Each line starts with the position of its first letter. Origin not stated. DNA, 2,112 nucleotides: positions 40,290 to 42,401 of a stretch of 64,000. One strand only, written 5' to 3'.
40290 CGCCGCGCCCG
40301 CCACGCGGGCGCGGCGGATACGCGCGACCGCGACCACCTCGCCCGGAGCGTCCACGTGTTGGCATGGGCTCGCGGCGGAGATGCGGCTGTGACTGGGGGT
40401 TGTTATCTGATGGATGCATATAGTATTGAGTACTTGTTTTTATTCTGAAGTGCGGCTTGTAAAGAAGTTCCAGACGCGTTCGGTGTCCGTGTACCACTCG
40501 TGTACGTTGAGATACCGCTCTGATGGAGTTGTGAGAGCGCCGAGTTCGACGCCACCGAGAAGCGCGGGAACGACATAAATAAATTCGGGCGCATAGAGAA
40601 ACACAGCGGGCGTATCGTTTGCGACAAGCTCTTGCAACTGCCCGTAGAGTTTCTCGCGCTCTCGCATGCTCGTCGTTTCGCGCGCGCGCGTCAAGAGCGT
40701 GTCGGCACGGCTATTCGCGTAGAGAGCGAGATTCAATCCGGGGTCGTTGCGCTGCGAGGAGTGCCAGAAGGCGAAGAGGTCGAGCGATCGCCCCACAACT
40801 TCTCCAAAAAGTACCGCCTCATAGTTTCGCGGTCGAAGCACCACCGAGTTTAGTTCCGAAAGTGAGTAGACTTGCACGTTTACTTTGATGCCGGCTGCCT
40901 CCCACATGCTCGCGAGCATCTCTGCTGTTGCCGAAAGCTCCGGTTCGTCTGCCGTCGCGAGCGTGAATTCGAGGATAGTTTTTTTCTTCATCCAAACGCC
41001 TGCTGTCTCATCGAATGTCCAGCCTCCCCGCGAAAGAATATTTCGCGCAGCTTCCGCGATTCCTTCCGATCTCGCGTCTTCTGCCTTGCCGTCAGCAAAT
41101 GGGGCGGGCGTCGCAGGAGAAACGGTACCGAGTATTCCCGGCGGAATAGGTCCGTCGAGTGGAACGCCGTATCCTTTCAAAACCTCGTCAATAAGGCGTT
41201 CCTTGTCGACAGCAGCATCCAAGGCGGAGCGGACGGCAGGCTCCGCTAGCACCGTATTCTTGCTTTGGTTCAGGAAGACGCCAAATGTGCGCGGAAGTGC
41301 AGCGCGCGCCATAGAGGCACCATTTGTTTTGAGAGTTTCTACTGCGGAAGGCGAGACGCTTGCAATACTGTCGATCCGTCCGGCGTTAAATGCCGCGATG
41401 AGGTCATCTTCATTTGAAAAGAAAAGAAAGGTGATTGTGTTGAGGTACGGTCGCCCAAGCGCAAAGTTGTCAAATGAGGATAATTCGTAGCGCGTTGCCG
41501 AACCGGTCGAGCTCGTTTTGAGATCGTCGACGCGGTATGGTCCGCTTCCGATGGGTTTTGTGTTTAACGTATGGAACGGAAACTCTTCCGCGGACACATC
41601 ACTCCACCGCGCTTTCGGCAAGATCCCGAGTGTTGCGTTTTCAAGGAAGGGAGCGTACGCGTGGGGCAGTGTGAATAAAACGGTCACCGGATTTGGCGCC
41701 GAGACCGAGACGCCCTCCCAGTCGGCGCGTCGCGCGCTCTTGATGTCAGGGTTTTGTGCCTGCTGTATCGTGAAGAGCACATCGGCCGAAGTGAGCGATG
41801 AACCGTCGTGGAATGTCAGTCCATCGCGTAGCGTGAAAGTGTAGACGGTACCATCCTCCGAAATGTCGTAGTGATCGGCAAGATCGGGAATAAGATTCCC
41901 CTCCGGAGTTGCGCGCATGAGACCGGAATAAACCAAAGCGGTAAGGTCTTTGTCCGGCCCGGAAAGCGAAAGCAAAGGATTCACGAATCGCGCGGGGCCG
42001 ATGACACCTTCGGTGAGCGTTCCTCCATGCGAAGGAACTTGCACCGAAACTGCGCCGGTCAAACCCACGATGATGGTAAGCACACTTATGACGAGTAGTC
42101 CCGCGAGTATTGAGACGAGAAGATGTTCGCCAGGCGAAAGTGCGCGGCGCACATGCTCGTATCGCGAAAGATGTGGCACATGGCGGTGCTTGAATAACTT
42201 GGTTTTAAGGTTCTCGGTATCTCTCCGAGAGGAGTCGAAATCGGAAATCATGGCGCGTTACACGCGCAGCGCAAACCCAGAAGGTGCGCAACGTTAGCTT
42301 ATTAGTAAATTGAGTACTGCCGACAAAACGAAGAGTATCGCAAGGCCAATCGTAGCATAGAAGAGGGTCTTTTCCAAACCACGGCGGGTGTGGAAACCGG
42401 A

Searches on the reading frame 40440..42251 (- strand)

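Call 85: search_protein_families(library=pfam, proteins=[window:40440-42251:-], max_evalue=0.0001)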
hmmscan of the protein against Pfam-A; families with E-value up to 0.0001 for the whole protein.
window:40440-42251:- (603 aa): 1 family
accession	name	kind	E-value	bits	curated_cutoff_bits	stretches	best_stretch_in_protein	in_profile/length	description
PF00496.27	SBP_bac_5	-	2.9e-67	227.8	32.4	1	120-480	2-342/368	Bacterial extracellular solute-binding proteins, family 5 Middle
